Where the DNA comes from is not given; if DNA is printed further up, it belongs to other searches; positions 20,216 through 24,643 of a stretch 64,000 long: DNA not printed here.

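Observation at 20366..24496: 1376-codon compositionally mosaic ORF: GC-rich membrane-anchored repeat head fused to an AT-rich helical/TPR-like body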

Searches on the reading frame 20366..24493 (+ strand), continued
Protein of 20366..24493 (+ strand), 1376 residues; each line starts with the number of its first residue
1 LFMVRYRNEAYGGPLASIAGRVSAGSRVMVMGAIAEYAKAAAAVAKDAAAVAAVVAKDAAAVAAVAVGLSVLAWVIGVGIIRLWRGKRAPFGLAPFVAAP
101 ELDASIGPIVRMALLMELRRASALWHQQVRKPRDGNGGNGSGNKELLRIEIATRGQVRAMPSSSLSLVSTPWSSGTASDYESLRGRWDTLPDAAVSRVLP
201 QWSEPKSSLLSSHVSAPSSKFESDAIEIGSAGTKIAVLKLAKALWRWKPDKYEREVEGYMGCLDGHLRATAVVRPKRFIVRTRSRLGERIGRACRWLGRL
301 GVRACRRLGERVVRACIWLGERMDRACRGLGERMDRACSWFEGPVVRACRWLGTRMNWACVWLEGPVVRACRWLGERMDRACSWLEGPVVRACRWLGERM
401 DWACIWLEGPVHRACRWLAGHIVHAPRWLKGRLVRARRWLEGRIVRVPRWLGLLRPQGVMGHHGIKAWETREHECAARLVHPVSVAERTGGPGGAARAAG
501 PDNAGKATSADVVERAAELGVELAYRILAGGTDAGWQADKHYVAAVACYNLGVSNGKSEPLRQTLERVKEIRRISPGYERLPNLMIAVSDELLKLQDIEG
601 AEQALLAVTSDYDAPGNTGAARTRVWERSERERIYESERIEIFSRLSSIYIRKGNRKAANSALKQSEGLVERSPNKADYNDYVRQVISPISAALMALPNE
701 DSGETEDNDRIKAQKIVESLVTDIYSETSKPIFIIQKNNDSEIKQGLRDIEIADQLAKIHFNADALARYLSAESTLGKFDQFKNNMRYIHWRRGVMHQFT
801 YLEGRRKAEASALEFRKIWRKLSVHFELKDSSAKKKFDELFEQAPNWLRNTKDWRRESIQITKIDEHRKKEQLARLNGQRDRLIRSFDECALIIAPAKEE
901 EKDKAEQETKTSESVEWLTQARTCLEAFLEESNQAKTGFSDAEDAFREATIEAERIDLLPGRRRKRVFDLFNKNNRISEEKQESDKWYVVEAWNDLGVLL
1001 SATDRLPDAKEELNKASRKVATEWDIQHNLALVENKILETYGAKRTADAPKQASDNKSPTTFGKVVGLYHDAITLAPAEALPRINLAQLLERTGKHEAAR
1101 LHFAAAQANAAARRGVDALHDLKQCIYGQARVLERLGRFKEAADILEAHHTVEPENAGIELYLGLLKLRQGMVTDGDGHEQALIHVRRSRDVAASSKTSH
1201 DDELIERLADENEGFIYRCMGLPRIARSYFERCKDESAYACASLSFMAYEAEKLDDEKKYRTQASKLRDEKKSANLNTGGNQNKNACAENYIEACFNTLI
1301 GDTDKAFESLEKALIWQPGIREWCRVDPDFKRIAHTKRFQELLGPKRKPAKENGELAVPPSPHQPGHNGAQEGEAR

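Call 43: search_solved_structures(query=A1, max_evalue=1)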
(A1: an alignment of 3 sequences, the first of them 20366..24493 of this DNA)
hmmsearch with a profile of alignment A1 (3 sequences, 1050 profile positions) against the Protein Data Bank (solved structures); distinct sequences matched with E-value up to 1: 48.
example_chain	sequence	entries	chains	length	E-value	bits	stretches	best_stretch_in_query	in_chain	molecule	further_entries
1w3b_A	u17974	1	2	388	6.3e-05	24.2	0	753-833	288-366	UDP-N-ACETYLGLUCOSAMINE--PEPTIDE N-ACETYLGLUCOSAMINYLTRANSFERASE 110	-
6eou_A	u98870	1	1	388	0.00021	22.4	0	708-835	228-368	UDP-N-acetylglucosamine--peptide N-acetylglucosaminyltransferase 110 kDa subunit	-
7yeh_B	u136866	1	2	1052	0.0018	19.4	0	702-835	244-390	UDP-N-acetylglucosamine--peptide N-acetylglucosaminyltransferase 110 kDa subunit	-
7yea_A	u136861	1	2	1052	0.0018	19.4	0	702-835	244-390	UDP-N-acetylglucosamine--peptide N-acetylglucosaminyltransferase 110 kDa subunit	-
7ntf_A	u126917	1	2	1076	0.0021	19.1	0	706-835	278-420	Isoform 1 of UDP-N-acetylglucosamine--peptide N-acetylglucosaminyltransferase 110 kDa subu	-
8bu0_A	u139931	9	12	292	0.0024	18.9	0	751-796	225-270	Consensus tetratricopeptide repeat protein | Crystal structure of an 8-repeat consensus TPR superhelix with Zinc. | Monomer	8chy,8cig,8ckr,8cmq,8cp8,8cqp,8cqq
7obi_A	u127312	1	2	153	0.0031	18.6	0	751-797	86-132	CTPR-rv4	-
2c0l_A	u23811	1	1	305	0.0042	18.1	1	750-796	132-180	PEROXISOMAL TARGETING SIGNAL 1 RECEPTOR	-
2c0m_A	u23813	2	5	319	0.0049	17.9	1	750-796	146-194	PEROXISOMAL TARGETING SIGNAL 1 RECEPTOR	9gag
3r9a_B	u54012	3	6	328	0.0051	17.9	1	750-796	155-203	Peroxisomal targeting signal 1 receptor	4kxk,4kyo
2j9q_A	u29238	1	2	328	0.0052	17.8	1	750-796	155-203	PEROXISOMAL TARGETING SIGNAL 1 RECEPTOR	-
5udi_A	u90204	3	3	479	0.0055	17.7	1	649-794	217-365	Interferon-induced protein with tetratricopeptide repeats 1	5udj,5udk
5fzr_A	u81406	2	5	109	0.0055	17.7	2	754-796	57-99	DESIGNED TPR PROTEIN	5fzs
6c6k_A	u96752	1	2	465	0.0057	17.7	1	649-794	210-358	Interferon-induced protein with tetratricopeptide repeats 1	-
5udl_A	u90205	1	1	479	0.006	17.6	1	662-794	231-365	Interferon-induced protein with tetratricopeptide repeats 1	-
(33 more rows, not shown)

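Call 44: search_protein_families(library=pfam, proteins=[P0002, P0003], max_evalue=5)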
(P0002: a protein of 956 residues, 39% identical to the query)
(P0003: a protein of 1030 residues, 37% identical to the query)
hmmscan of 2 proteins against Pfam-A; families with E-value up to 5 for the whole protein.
P0002 (956 aa): 24 families
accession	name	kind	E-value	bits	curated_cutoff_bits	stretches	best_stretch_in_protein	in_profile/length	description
PF13181.12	TPR_8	-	1.6e-12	47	25.7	1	378-403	2-27/34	Tetratricopeptide repeat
PF07719.23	TPR_2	-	1.8e-11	43.7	27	2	379-405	3-29/34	Tetratricopeptide repeat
PF13424.12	TPR_12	-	1.9e-11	44.4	30.1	1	376-408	44-76/77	Tetratricopeptide repeat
PF00515.34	TPR_1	-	4.8e-11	42.4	27.8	1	379-403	3-27/34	Tetratricopeptide repeat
PF14559.12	TPR_19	-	1.7e-10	41.5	25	3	700-754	5-59/68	Tetratricopeptide repeat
PF13432.12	TPR_16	-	2.6e-09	37.8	32.7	4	348-409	11-63/65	Tetratricopeptide repeat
PF13176.12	TPR_7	-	3.3e-09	36.6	27.9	2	380-403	2-27/36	Tetratricopeptide repeat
PF13174.12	TPR_6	-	2.9e-07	31.1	26.3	1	379-403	2-26/33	Tetratricopeptide repeat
PF13428.12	TPR_14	-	6e-07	30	23.5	3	727-761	8-42/44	Tetratricopeptide repeat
PF13414.12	TPR_11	-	6.1e-07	29.5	26.8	2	384-404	1-21/42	TPR repeat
PF13374.12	TPR_10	-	1.9e-05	25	27.5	1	378-409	3-34/42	Tetratricopeptide repeat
PF24575.1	TPR_Slam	-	9.3e-05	23.3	35.2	0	676-705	46-75/104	Surface lipoprotein assembly modifier, N-terminal TPR repeats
PF17874.7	TPR_MalT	-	0.00034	20.4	45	1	355-426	58-129/336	MalT-like TPR region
PF13431.12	TPR_17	-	0.004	17.8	24.4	0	623-642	5-24/34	Tetratricopeptide repeat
PF21325.3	SHPRH_helical-1st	-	0.016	15.9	27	1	363-410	10-57/95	E3 ubiquitin-protein ligase SHPRH, first helical domain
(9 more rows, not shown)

P0003 (1030 aa): 11 families
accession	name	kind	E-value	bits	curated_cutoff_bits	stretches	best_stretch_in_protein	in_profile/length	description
PF16918.11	PknG_TPR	-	0.0001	21.7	27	1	733-820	143-220/340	Protein kinase G tetratricopeptide repeat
PF13181.12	TPR_8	-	0.0012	19.3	25.7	0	736-750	19-33/34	Tetratricopeptide repeat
PF13431.12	TPR_17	-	0.0016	19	24.4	1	687-710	1-24/34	Tetratricopeptide repeat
PF13428.12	TPR_14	-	0.0044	18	23.5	1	802-837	8-43/44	Tetratricopeptide repeat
PF14559.12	TPR_19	-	0.0063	17.3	25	0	683-709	9-35/68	Tetratricopeptide repeat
PF13414.12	TPR_11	-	0.12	12.6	26.8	1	688-709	17-38/42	TPR repeat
PF13371.12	TPR_9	-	0.13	12.7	35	1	744-775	21-52/73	Tetratricopeptide repeat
PF00515.34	TPR_1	-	0.13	12.5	27.8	1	757-776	6-25/34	Tetratricopeptide repeat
PF13176.12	TPR_7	-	0.78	10.4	27.9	1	756-776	3-23/36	Tetratricopeptide repeat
PF09976.15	TPR_21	-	2.6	8.2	25.5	1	298-410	38-137/193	Tetratricopeptide repeat-like domain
PF07719.23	TPR_2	-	3.7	8.4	27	1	960-988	4-32/34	Tetratricopeptide repeat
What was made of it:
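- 21737..22297 (+): First conserved TPR-like block (residues 458-644). The equivalent part of P0002 scores TPR_8 E 1.6e-12 (call 44).
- On TPR repeat superfamily (Pfam clan): P0002 scores much higher, with TPR_8 at 47 bits (call 44).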

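Call 45: search_protein_families(library=phrogs, proteins=[window:20366-24493:+, P0002, P0003], max_evalue=0.1)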
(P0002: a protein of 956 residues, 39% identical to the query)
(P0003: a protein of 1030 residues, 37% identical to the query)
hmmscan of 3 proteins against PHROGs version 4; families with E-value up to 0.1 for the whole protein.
window:20366-24493:+ (1376 aa): 0 families

P0002 (956 aa): 1 family
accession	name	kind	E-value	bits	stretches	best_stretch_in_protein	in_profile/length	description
phrog_5208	-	unknown function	0.085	12.9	0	293-409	181-289/372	-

P0003 (1030 aa): 0 families

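Call 66: search_protein_families(library=padloc, proteins=[L001:5556-7550:+, L001:7562-8872:+, L001:8874-9890:-, L001:4547-4945:+, L001:4923-5450:-, L001:10101-11243:-], max_evalue=0.001)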
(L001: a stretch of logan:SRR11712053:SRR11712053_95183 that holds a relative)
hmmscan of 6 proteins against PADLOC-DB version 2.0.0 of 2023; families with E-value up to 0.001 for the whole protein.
L001:5556-7550:+ (664 aa): 2 families
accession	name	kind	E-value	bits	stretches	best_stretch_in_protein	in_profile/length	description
PDLC03419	REase_II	-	1.8e-09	34.6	1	43-170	18-134/695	Type II restriction enzyme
PDLC03485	REase_II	-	4.8e-07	26.6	1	35-158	11-118/611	Type II restriction enzyme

L001:7562-8872:+ (436 aa): 0 families

L001:8874-9890:- (338 aa): 53 families (the best 25 are shown)
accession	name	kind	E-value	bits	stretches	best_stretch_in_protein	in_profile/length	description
PDLC03378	MTase_II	-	3.1e-72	241.8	1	2-334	5-337/344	Type II methyltransferase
PDLC00030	DruM2|DruM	-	6.9e-70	234.1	2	200-334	234-371/380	DNA cytosine methylase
PDLC03234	MTase_II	-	3e-60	202.5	2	3-205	8-204/375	Type II methyltransferase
PDLC03326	MTase_II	-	2.6e-54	183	2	3-210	8-221/412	Type II methyltransferase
PDLC00026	DruM2|DruM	-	2.6e-47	160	1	3-335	8-326/336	DNA cytosine methylase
PDLC03355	MTase_II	-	5.6e-46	155.3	2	2-176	7-190/377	Type II methyltransferase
PDLC03272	MTase_II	-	1.5e-43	147.5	1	3-334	78-397/407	Type II methyltransferase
PDLC00033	DruM2|DruM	-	1.4e-42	144.3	2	3-174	25-191/368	DNA cytosine methylase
PDLC00027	DruM2|DruM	-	1.8e-41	140.7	2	2-274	14-260/361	DNA cytosine methylase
PDLC02650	DrmMII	-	7.8e-39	131.8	3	2-128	11-138/435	DrmMII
PDLC00031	DruM2|DruM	-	3.5e-38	129.7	2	2-190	14-186/361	DNA cytosine methylase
PDLC02648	DrmMII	-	4.3e-34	116.1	2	3-187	25-242/468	DrmMII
PDLC03237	MTase_II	-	5.1e-33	112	2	4-178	798-973/1036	Type II methyltransferase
PDLC02649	DrmMII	-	1.4e-31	107.9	2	71-177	117-223/422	DrmMII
PDLC03270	MTase_II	-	1.7e-30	104.2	2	3-173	4-161/309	Type II methyltransferase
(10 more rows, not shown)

L001:4547-4945:+ (132 aa): 1 family
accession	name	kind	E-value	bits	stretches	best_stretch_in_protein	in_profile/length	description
PDLC03397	Vsr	-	1.6e-24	84.8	1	1-106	14-118/156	Type II nicking endonuclease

L001:4923-5450:- (175 aa): 0 families

L001:10101-11243:- (380 aa): 0 families

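Call 67: predict_structure(alignment_id=A4)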
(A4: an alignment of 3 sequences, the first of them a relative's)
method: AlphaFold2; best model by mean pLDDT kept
length: 917 residues; sequences in the alignment: 3
mean_pLDDT: 51.7   pTM: 0.38
mean pLDDT of the five models: 51.7, 51.3, 50.8, 49.5, 47.8
residues with pLDDT >= 90: 0; 70-90: 212; 50-70: 192; < 50: 513
segments of 3 or more residues with pLDDT < 50: 1-79, 154-169, 215-226, 228-354, 386-389, 391-456, 473-477, 481-623, 653-658, 738-740, 816-828, 886-917
pLDDT, mean of each block of 10 residues (from residue 1): 31 35 35 33 39 39 42 40 61 61 78 60 72 73 80 43 38 61 69 61 62 50 47 44 39 45 43 39 36 40 40 38 39 39 41 49 52 60 53 40 39 39 33 32 36 43 54 50 44 33 29 31 28 30 33 35 34 39 35 34 37 37 51 61 66 47 71 79 82 69 84 74 87 68 70 81 78 66 72 77 75 53 44 77 82 71 77 82 56 36 33 31
secondary structure, 60 per line:
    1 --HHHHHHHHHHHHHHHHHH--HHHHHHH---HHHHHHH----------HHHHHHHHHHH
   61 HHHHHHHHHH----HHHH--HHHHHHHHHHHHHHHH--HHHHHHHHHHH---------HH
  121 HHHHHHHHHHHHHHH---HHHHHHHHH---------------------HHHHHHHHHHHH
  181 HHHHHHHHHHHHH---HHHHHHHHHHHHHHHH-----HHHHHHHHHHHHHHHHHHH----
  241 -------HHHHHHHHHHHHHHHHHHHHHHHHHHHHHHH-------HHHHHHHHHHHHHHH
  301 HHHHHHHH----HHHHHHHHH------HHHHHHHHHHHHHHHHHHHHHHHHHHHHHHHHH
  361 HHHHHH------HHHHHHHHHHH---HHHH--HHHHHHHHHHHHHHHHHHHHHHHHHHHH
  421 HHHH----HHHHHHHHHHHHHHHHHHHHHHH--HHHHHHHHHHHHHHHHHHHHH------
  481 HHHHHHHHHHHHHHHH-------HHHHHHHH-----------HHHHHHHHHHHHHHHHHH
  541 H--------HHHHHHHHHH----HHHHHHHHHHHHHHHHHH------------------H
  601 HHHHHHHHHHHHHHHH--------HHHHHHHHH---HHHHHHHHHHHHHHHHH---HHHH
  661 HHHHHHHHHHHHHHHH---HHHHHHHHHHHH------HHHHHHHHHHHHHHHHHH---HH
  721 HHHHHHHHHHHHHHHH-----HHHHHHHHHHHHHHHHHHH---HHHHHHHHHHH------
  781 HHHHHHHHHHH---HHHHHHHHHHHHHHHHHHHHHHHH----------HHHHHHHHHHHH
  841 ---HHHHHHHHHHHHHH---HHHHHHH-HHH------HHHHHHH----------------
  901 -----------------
elements in order (helices of 4 or more, strands of 3 or more residues): H3-20 H23-29 H33-39 H50-70 H75-78 H81-96 H99-109 H119-135 H139-147 H169-193 H197-212 H218-236 H248-278 H286-308 H313-321 H328-366 H373-383 H387-390 H393-424 H429-451 H454-474 H481-496 H504-511 H523-541 H550-559 H564-581 H600-616 H625-633 H637-653 H657-676 H680-691 H698-715 H719-736 H742-760 H764-774 H781-791 H795-818 H829-840 H844-857 H861-867 H878-884
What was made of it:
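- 22298..23500 (+): AT-rich, fast-evolving central helical region (residues 645-1045); includes a ~150-aa Lys/Glu-rich insertion (residues ~800-960) missing from the relatives. AF2 gives helices at pLDDT 30-45 (call 67).
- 23501..24238 (+): C-terminal TPR block (residues ~1046-1291), the best-conserved part. AF2 pLDDT 65-87 (call 67).
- On TPR repeat superfamily (Pfam clan): The AF2 model is entirely helical, but mean pLDDT is 51.7 and only the C-terminal ~260 residues reach 65-87 (call 67).
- Tried and rejected: AF2 of the body had mean pLDDT 51.7 (call 67).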

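Call 70: fold_search(model_id=the predicted structure, library=pdb)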
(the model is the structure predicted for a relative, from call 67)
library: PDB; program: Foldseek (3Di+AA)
matches with E <= 10: 997; with E <= 0.001: 4
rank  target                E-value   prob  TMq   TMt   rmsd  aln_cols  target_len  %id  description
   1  5dse_C                2.0e-04  1.00  0.21  0.26  30.5       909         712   11  Crystal Structure of the TTC7B/Hyccin Complex (released 2015-12-02)
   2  8bbe_D                2.6e-04  1.00  0.15  0.20  28.6       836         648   12  Structure of the IFT-A complex; IFT-A2 module (released 2022-12-21)
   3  8bbg_D                3.2e-04  1.00  0.14  0.11  32.4       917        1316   14  Structure of the IFT-A complex; anterograde IFT-A train model (released 2022-12-21)
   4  8c6j_S                8.2e-04  1.00  0.14  0.19  32.9       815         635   10  Human spliceosomal PM5 C* complex (released 2023-07-12)
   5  6af0_A                1.1e-03  0.99  0.14  0.14  29.6       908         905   11  Structure of Ctr9, Paf1 and Cdc73 ternary complex from Myceliophthora thermophila (released 2018-09-19)
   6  8q9t_E                1.1e-03  0.99  0.15  0.14  32.6       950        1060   11  CryoEM structure of a S. Cerevisiae Ski238 complex bound to RNA (released 2023-11-29)
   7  8ffz_C                1.4e-03  0.99  0.16  0.18  38.1       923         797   12  TFIIIA-TFIIIC-Brf1-TBP complex bound to 5S rRNA gene (released 2023-06-21)
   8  6qdl                  1.6e-03  0.94  0.11  0.11  31.4       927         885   12  Molecular features of the UNC-45 chaperone critical for binding and folding muscle myosin (released 2019-10-30)
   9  4buj_B                1.7e-03  0.99  0.14  0.10  36.1      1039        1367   12  Crystal structure of the S. cerevisiae Ski2-3-8 complex (released 2013-08-28)
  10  6bq1_B                2.3e-03  1.00  0.19  0.23  31.1       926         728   12  Human PI4KIIIa lipid kinase complex (released 2017-12-13)
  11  8chy                  3.0e-03  1.00  0.16  0.48  14.7       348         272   16  Crystal structure of an 8-repeat consensus TPR superhelix with Zinc. (released 2024-02-21)
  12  5dse_A                3.7e-03  1.00  0.19  0.29  15.3       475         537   13  Crystal Structure of the TTC7B/Hyccin Complex (released 2015-12-02)
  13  1w3b_A                4.5e-03  1.00  0.18  0.37  10.8       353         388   14  The superhelical TPR domain of O-linked GlcNAc transferase reveals structural similarities to importin alpha. (released 2004-09-09)
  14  4g2v_A                4.7e-03  1.00  0.15  0.38  12.5       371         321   12  Structure complex of LGN binding with FRMPD1 (released 2013-01-23)
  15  8qca_B                5.8e-03  0.98  0.15  0.17  26.0       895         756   12  CryoEM structure of a S. Cerevisiae Ski2387 complex in the closed state bound to RNA (released 2023-11-15)
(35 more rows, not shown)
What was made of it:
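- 23501..24238 (+): Foldseek hits are generic TPR solenoids (call 70).
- On TPR repeat superfamily (Pfam clan): Foldseek hits are TPR solenoids, with query TM-scores of 0.21 or less (call 70).
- The best PDB sequence and fold matches include the TPR domain of O-GlcNAc transferase (calls 43, 70). The OGT matches are generic TPR similarity with TM-scores of 0.2 or less for the query (call 70).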
